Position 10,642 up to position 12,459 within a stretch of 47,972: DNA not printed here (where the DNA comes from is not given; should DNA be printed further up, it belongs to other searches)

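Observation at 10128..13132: Split, self-contained Aas-like acylation system: PlsC-type acyltransferase, fatty-acyl-AMP ligase, private carrier protein and Sfp-type PPTase in one coupled operon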

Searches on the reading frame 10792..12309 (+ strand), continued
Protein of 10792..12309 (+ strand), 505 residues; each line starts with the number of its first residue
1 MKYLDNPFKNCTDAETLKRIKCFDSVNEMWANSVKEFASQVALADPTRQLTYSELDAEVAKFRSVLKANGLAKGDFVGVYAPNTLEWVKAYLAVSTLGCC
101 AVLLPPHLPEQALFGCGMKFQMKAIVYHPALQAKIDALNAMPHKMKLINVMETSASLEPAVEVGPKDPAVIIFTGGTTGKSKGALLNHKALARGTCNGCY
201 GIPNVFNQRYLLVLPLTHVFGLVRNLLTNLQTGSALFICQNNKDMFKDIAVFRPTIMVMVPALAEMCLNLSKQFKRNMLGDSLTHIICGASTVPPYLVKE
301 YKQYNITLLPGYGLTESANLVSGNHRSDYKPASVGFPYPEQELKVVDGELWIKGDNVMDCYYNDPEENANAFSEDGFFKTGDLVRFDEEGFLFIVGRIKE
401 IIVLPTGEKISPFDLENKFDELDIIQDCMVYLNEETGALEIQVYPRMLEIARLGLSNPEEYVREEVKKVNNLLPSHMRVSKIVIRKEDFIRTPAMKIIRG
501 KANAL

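Call 14: search_solved_structures(query=window:10792-12306:+, max_evalue=1e-10)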
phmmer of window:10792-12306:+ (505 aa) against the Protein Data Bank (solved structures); distinct sequences matched with E-value up to 1e-10: 133 (the best 60 are shown).
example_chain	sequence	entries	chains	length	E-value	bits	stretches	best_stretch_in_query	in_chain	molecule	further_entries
3r44_A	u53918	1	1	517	4.2e-34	121.1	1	48-419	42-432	fatty acyl CoA synthetase FADD13 (FATTY-ACYL-CoA SYNTHETASE)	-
5ie0_A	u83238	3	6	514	6.1e-32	114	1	24-417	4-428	Oxalate--CoA ligase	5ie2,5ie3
5zrn_A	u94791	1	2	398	2.9e-30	108.5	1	48-397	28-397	Long-chain-fatty-acid--CoA ligase FadD13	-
5bsw_A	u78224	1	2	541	4.6e-30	107.8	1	32-443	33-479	4-coumarate--CoA ligase 2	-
4gxq_A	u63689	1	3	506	9.3e-30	106.8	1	49-425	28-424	Malonyl CoA synthetase, Benzoate-CoA ligase Chimeric protein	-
3t5b_A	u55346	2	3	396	9.6e-30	106.7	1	49-394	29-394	PROBABLE CHAIN-FATTY-ACID-CoA LIGASE FADD13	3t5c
4gxr_A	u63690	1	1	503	1.1e-29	106.6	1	49-425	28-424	Malonyl CoA synthetase, Benzoate-CoA ligase Chimeric protein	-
4fut_A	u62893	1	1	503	1.1e-29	106.6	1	49-425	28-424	Malonyl CoA synthetase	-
4fuq_A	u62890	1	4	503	1.1e-29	106.6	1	49-425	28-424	Malonyl CoA synthetase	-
5u95_A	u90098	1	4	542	1.2e-29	106.4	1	32-443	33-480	4-coumarate--CoA ligase 2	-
5bsm_A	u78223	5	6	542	1.4e-29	106.2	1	33-443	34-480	4-coumarate--CoA ligase 2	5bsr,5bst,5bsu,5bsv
6qjz_A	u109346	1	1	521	2.1e-29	105.6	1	164-417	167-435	oxalyl CoA-synthetase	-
8wev_A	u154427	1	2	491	6.1e-29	104.1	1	48-430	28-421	Feruloyl-CoA Synthetase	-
8weu_A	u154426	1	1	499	6.5e-29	104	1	48-430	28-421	Fatty-acyl-CoA synthase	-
6mfy_A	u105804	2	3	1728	3.1e-28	101.8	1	24-466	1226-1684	Linear gramicidin synthase subunit A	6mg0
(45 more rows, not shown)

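Call 23: find_related_loci(query=A1, collection=genome_contigs, flank=10000)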
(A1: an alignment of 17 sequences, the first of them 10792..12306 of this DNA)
Query A1 (505 aa) in genome_contigs; peptide patterns used: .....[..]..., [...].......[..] (x = any residue, [..] = any of these).
435 stretches matched a pattern; 390 encode a relative of the query (tblastn E <= 1e-3); the best 80 are kept; 80 distinct loci.
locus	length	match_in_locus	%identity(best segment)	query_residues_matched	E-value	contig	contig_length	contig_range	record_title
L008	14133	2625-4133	85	1-503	0e+0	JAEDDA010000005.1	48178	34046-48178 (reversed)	MAG: Bacilli bacterium isolate MAG020 NODE_326_length_48178_cov_15.559919, whole genome shotgun sequence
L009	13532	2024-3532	83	1-503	0e+0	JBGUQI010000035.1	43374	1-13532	MAG: Bacilli bacterium isolate ruminal_MAG_143 ruminal_MAG_143_contig_0035, whole genome shotgun sequence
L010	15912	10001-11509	82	1-503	0e+0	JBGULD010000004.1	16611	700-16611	MAG: Bacilli bacterium isolate ruminal_MAG_265 ruminal_MAG_265_contig_0005, whole genome shotgun sequence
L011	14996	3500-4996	76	5-503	0e+0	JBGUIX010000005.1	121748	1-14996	MAG: Bacilli bacterium isolate ruminal_MAG_317 ruminal_MAG_317_contig_0005, whole genome shotgun sequence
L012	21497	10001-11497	75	5-503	0e+0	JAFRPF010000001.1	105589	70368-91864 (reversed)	MAG: Bacilli bacterium isolate RGIG2675 Goat_Omasum-3__c106, whole genome shotgun sequence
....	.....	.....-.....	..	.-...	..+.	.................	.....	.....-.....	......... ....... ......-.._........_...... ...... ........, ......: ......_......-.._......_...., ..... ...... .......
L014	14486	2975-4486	64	1-503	0e+0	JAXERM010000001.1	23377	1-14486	MAG: Bacilli bacterium isolate SUG2489 k141_215012, whole genome shotgun sequence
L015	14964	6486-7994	86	1-503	0e+0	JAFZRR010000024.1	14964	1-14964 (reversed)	MAG: Bacilli bacterium isolate RGIG8036 Water_buffalos_Rumen-1__c282086, whole genome shotgun sequence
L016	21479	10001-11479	58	8-499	0e+0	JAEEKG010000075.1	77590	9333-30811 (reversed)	MAG: Clostridiales bacterium isolate Tb.RUG.188 k141_9566515_flag=1_multi=14.0000_len=77590, whole genome shotgun sequen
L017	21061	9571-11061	59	6-501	0e+0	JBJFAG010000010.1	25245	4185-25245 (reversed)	MAG: Candidatus Coproplasma sp. isolate PUUB37_bin.037 NODE_1058_length_25245_cov_6.988964, whole genome shotgun sequenc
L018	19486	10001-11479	58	8-501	0e+0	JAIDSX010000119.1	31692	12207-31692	MAG: Clostridia bacterium isolate SC0364_comb_8 SC0364_comb_8_contig_119, whole genome shotgun sequence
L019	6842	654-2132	58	8-504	0e+0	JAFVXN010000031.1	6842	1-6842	MAG: Clostridia bacterium isolate RGIG5485 Sheep_Colon.Co__c638026, whole genome shotgun sequence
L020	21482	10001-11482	59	4-501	0e+0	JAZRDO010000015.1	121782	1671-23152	MAG: Eubacteriales bacterium isolate T1900045506_YK20190200.MAGScoT_cleanbin_000014 SGB_7531_k141_2536306, whole genome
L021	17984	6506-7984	58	8-501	0e+0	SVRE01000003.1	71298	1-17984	MAG: Oscillospiraceae bacterium isolate SIG635 NODE_2120_length_71298_cov_1.619241, whole genome shotgun sequence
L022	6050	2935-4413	59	6-499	0e+0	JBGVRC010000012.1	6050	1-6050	MAG: Candidatus Scatosoma sp. isolate fecal_MAG_15 fecal_MAG_15_contig_0012, whole genome shotgun sequence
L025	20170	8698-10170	57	8-501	0e+0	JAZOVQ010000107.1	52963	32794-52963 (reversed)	MAG: Candidatus Scatosoma sp. isolate T1900045525_YK20190219.MAGScoT_cleanbin_000033 SGB_7685_k141_1180176, whole genome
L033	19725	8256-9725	57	8-501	0e+0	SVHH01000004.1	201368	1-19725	MAG: Clostridiales bacterium isolate SIG379 NODE_202_length_201368_cov_3.176077, whole genome shotgun sequence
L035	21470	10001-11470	57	8-501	0e+0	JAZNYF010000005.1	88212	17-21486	MAG: Christensenellaceae bacterium isolate T1900044777_TS20190243.MAGScoT_cleanbin_000025 SGB_2497_k141_426144, whole ge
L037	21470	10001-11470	58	8-501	0e+0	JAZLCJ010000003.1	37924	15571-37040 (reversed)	MAG: Christensenellaceae bacterium isolate T1900045051_TC20190044.MAGScoT_cleanbin_000009 SGB_4525_k141_5048140, whole g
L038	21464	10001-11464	57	8-499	0e+0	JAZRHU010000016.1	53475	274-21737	MAG: Candidatus Fimimonas sp. isolate T1900045479_YK20190173.MAGScoT_cleanbin_000011 SGB_7301_k141_3093407, whole genome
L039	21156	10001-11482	57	8-501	0e+0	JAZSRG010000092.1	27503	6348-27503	MAG: Clostridia bacterium isolate T1900044538_TS20190004.MAGScoT_cleanbin_000019 SGB_37_k141_531085, whole genome shotgu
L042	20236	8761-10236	56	8-501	0e+0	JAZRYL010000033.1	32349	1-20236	MAG: Clostridia bacterium isolate T1900044950_TA20190003.MAGScoT_cleanbin_000006 SGB_3589_k141_1866491, whole genome sho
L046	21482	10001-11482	54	8-499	0e+0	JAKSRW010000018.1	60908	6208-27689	MAG: Lachnospiraceae bacterium isolate Horse_feces265 MAG265_18, whole genome shotgun sequence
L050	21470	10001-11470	57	8-501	0e+0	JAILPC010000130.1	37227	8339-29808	MAG: Ruminococcus sp. isolate RUI322 k141_345888_flag=1_multi=8.0000_len=37227, whole genome shotgun sequence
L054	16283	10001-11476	56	4-499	4e-180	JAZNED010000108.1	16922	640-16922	MAG: Acutalibacteraceae bacterium isolate T1900044723_TS20190189.MAGScoT_cleanbin_000005 SGB_1919_k141_71250, whole geno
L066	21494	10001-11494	55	1-499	7e-179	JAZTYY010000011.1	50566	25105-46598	MAG: Eubacteriales bacterium isolate T1900045325_YK20190014.MAGScoT_cleanbin_000005 SGB_6433_k141_606141, whole genome s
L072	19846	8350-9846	53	2-499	7e-178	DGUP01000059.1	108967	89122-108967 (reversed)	MAG TPA_asm: Treponema sp. UBA4307 UBA4307_contig_268, whole genome shotgun sequence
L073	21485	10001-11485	56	8-501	9e-178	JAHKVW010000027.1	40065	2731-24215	MAG: bacterium isolate bin172 C2_45_k97_144680, whole genome shotgun sequence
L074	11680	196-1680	56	8-503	3e-177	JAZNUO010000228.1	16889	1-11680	MAG: Eubacteriales bacterium isolate T1900044797_TS20190263.MAGScoT_cleanbin_000014 SGB_2686_k141_1279306, whole genome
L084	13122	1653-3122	55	8-501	2e-176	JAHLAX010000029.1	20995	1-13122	MAG: bacterium isolate bin621 sample13018_k97_390318, whole genome shotgun sequence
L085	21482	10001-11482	55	8-501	5e-176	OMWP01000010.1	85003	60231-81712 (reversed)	uncultured Clostridiales bacterium isolate RUG041 genome assembly, contig: scaffold_386, whole genome shotgun sequence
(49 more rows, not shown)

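Call 26: search_protein_families(library=pfam, proteins=[L005:365-1075:+, L005:1305-3227:+, L005:3238-5214:+, L005:5215-5865:+, L005:5825-8005:+, L005:7992-8243:+, L005:8240-9244:+, L007:12767-13822:+], max_evalue=0.01)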
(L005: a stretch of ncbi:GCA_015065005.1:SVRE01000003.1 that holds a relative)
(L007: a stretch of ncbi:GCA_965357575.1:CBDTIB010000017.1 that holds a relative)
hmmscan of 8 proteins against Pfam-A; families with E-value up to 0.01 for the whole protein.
L005:365-1075:+ (236 aa): 1 family
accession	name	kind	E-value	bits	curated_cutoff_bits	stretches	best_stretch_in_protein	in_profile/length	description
PF14808.11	TMEM164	-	3.9e-10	40.1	25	1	6-220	2-212/217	TMEM164 family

L005:1305-3227:+ (640 aa): 2 families
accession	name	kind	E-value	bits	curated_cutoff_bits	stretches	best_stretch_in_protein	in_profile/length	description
PF00501.34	AMP-binding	-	3e-42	145.3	29.9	1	53-408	18-381/384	AMP-binding enzyme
PF00550.31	PP-binding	-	4e-06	27.4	20.8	1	572-638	2-67/67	Phosphopantetheine attachment site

L005:3238-5214:+ (658 aa): 2 families
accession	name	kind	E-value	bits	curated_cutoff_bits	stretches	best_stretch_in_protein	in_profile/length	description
PF13347.12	MFS_2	-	1.2e-31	110.1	27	1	34-415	22-382/427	MFS/sugar transport protein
PF07690.21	MFS_1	-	2.1e-08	33.9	33.4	1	78-406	46-346/347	Major Facilitator Superfamily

L005:5215-5865:+ (216 aa): 1 family
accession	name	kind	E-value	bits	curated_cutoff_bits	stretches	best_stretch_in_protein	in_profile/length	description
PF01553.26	Acyltransferase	-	4.3e-18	65.8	23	1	38-154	13-131/132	Acyltransferase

L005:5825-8005:+ (726 aa): 3 families
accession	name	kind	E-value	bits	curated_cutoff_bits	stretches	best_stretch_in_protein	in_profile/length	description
PF00501.34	AMP-binding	-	3e-61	207.8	29.9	1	252-581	3-383/384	AMP-binding enzyme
PF01553.26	Acyltransferase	-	1.7e-22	80.1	23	1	42-160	8-131/132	Acyltransferase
PF23562.2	AMP-binding_C_3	-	2.3e-05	25.2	20.8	1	619-720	2-107/124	AMP-binding enzyme C-terminal domain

L005:7992-8243:+ (83 aa): 1 family
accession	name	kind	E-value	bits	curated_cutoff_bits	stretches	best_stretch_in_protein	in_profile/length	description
PF00550.31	PP-binding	-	1.4e-06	28.9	20.8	1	8-77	1-67/67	Phosphopantetheine attachment site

L005:8240-9244:+ (334 aa): 5 families
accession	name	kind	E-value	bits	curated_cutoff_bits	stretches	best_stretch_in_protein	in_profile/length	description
PF04970.19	LRAT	-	1.6e-20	74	24.3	1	7-117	2-118/120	Lecithin retinol acyltransferase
PF01648.25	ACPS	-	2.8e-07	31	25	1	230-287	2-65/111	4'-phosphopantetheinyl transferase superfamily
PF05903.20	Peptidase_C97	-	0.00069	19.9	29.2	1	20-123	32-127/151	PPPDE putative peptidase domain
PF13670.12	PepSY_2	-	0.0067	16.8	24.3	0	272-324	27-80/83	Peptidase propeptide and YPEB domain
PF08405.16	Calici_PP_N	-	0.0099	15.2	24.2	0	6-52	7-52/358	Viral polyprotein N-terminal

L007:12767-13822:+ (351 aa): 4 families
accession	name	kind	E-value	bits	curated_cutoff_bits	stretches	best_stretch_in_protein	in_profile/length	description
PF12146.15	Hydrolase_4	-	3.1e-15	56.6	27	1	83-213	3-135/239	Serine aminopeptidase, S33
PF12697.13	Abhydrolase_6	-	4.6e-07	31.2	26.3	1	87-188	1-93/217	Alpha/beta hydrolase family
PF00561.26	Abhydrolase_1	-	9e-05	22.7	25.8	1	86-188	2-102/245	alpha/beta hydrolase fold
PF02129.25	Peptidase_S15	-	0.00021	21.5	23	1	112-204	52-145/262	X-Pro dipeptidyl-peptidase (S15 family)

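Call 27: search_protein_families(library=ncbifam, proteins=[L005:1305-3227:+, L005:3238-5214:+, L005:5215-5865:+, L005:8240-9244:+, L007:12767-13822:+], max_evalue=0.001)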
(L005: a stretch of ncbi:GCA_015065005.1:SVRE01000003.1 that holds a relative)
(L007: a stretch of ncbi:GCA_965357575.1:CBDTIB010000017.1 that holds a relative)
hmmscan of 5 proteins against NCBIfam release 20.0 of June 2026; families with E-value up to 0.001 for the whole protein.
L005:1305-3227:+ (640 aa): 68 families (the best 25 are shown)
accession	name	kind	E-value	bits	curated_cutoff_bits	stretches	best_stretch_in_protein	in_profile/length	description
TIGR01923.1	menE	equivalog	6.6e-34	117.5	330.15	2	328-480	225-384/442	o-succinylbenzoate--CoA ligase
NF004837.0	PRK06187.1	subfamily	3.4e-30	104.8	476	3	170-282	175-280/531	long-chain-fatty-acid--CoA ligase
NF005307.0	PRK06839.1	equivalog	1.4e-26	93.2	748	2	327-464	264-412/496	o-succinylbenzoate--CoA ligase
NF002966.0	PRK03640.1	equivalog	2.6e-26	92.3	556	2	318-543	245-478/483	o-succinylbenzoate--CoA ligase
NF006539.0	PRK09029.1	equivalog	1.1e-24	87.2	494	2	329-546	242-452/458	o-succinylbenzoate--CoA ligase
NF004114.0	PRK05605.1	equivalog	2e-24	85.9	766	2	169-281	225-331/575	long-chain-fatty-acid--CoA ligase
NF052269.1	Staph_lig_FadD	equivalog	7.9e-22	77.2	650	2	327-472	265-421/499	long-chain-fatty-acid--CoA ligase FadD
NF038343.1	ligase_FadD11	exception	4.3e-20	71.7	950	1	171-464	166-465/585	fatty acid--CoA ligase FadD11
NF006181.0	PRK08314.1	subfamily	5.6e-16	57.9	705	2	169-270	208-301/563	long-chain-fatty-acid--CoA ligase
NF005801.1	PRK07656.1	equivalog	1.1e-15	57.3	657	1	170-279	169-270/500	FadD3 family acyl-CoA ligase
NF058661.1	cispen_AMP_AmcH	equivalog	1.3e-14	53.6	370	1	67-278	28-234/458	adenylate-forming 2-oxoglutaryl-ACP ligase AmcH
NF052580.1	Str24CoAsynCasG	equivalog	2.2e-14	52.7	750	1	55-274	64-302/548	steroid-24-oyl-CoA synthetase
NF006020.0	PRK08162.1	subfamily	7.5e-14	51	677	1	217-280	227-289/545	acyl-CoA synthetase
TIGR01733.1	AA-adenyl-dom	subfamily_domain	3.6e-13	49.1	317.4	1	66-282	5-231/409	amino acid adenylation domain-containing protein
NF005220.0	PRK06710.1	equivalog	6.3e-13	47.7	1116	1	170-276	211-311/563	long-chain-fatty-acid--CoA ligase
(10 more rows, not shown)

L005:3238-5214:+ (658 aa): 2 families
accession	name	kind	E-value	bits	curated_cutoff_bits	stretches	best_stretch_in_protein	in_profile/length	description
TIGR00792.1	gph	subfamily_domain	3.6e-10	39.1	231.35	1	49-476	24-434/437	glycoside-pentoside-hexuronide (GPH):cation symporter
NF007353.0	PRK09848.1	equivalog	2.1e-06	26.8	528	1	64-325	48-308/457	glucuronide transporter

L005:5215-5865:+ (216 aa): 3 families
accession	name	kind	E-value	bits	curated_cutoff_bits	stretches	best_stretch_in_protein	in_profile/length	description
TIGR00530.1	AGP_acyltrn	subfamily_domain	6.4e-14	51.8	102.95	1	38-153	15-128/130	1-acylglycerol-3-phosphate O-acyltransferase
NF006386.0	PRK08633.1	equivalog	1.8e-10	39.2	1221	1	37-212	439-612/1147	acyl-[ACP]--phospholipid O-acyltransferase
NF011593.0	PRK15018.1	equivalog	8.1e-05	22.5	501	1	36-207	62-237/245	1-acylglycerol-3-phosphate O-acyltransferase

L005:8240-9244:+ (334 aa): 4 families
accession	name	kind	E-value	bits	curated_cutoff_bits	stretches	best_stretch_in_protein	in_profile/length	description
TIGR00556.1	pantethn_trn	domain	2e-08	34.4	45.35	1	228-304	3-84/128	phosphopantetheine--protein transferase domain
NF000835.0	PRK00070.4-1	equivalog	1.4e-07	31.7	128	1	244-318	25-100/115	holo-ACP synthase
NF007676.0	PRK10351.1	equivalog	1.3e-05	24.9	174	1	149-282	9-142/195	4'-phosphopantetheinyl transferase AcpT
NF047349.1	4PPT_AusB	equivalog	1.3e-05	24.8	225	1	179-283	47-148/205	aureusimine biosynthesis 4'-phosphopantetheinyl transferase AusB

L007:12767-13822:+ (351 aa): 3 families
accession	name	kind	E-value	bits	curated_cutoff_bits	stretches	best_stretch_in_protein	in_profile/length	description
NF047920.1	lactonase_UilS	equivalog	5e-06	26.4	400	1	75-199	13-141/285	UilS family quorum-quenching N-acyl-homoserine lactonase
NF050058.1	e_dPHAscl_type1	hypoth_equivalog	8.4e-06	25.4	150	0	140-256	88-195/276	extracellular catalytic domain type 1 short-chain-length polyhydroxyalkanoate depolymerase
TIGR01607.1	PST-A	paralog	0.00062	18.9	218.25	0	229-269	261-300/332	Plasmodium subtelomeric family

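Call 36: search_solved_structures(query=L005:3238-5211:+, max_evalue=0.001)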
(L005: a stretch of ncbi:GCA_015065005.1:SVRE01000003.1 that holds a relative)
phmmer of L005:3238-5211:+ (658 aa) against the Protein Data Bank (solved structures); distinct sequences matched with E-value up to 0.001: 0.
